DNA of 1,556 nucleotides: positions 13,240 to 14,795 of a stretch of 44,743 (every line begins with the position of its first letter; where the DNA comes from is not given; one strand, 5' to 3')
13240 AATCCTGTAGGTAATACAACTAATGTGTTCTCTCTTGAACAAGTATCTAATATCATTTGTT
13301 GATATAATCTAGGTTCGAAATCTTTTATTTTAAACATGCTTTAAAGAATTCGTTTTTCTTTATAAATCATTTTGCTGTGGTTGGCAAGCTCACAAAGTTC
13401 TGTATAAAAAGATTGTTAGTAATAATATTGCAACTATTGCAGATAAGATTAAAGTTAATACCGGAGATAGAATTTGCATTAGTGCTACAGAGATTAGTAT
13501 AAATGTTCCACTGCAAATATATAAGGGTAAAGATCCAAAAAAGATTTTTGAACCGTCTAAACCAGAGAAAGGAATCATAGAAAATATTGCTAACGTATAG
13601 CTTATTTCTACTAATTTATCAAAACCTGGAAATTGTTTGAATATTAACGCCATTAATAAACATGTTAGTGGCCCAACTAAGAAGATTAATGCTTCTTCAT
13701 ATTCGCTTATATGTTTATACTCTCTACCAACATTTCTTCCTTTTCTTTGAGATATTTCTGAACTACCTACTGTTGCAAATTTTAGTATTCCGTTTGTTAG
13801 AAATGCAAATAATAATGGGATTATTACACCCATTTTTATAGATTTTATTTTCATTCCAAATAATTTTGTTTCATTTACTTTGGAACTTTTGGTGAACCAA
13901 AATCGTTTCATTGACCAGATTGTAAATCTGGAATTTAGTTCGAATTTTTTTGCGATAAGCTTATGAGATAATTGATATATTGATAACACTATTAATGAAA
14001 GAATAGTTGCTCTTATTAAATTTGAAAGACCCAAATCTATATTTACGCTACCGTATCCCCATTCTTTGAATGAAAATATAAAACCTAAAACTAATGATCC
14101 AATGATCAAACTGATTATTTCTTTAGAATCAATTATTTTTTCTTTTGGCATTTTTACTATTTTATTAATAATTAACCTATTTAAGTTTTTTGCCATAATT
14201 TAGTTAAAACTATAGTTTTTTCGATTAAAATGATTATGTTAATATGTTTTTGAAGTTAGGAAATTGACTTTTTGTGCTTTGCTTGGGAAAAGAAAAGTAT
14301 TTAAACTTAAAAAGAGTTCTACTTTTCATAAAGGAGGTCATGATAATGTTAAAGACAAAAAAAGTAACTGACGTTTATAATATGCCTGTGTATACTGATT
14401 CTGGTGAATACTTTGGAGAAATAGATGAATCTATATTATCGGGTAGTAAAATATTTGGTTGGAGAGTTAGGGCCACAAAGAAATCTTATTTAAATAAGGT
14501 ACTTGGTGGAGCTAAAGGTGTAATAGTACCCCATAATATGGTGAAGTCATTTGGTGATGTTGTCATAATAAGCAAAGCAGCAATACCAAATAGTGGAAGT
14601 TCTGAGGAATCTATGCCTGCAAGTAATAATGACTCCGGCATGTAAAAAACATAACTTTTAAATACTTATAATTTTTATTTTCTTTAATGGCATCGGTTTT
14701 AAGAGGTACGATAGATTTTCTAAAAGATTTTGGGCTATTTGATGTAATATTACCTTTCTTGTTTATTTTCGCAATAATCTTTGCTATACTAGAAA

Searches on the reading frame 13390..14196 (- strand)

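Call 7: search_protein_families(library=pfam, proteins=[window:13390-14196:-], max_evalue=0.01)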
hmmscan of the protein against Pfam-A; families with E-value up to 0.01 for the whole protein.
window:13390-14196:- (268 aa): 1 family
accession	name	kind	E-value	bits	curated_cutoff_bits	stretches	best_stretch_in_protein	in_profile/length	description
PF02163.28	Peptidase_M50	-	0.0089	15.8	27.2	0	197-221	168-192/221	Peptidase family M50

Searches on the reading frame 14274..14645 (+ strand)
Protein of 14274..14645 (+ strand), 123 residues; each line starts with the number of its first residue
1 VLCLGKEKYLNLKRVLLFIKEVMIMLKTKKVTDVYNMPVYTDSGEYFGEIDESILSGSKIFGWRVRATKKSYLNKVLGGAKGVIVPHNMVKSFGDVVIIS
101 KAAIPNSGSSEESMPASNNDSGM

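Call 7: search_protein_families(library=pfam, proteins=[window:14274-14645:+], max_evalue=0.01)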
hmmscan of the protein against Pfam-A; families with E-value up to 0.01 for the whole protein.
window:14274-14645:+ (123 aa): 1 family
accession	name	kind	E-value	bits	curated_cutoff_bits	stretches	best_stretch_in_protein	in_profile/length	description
PF05239.21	PRC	-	1.3e-05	25.5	21.2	1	30-99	5-71/78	PRC-barrel domain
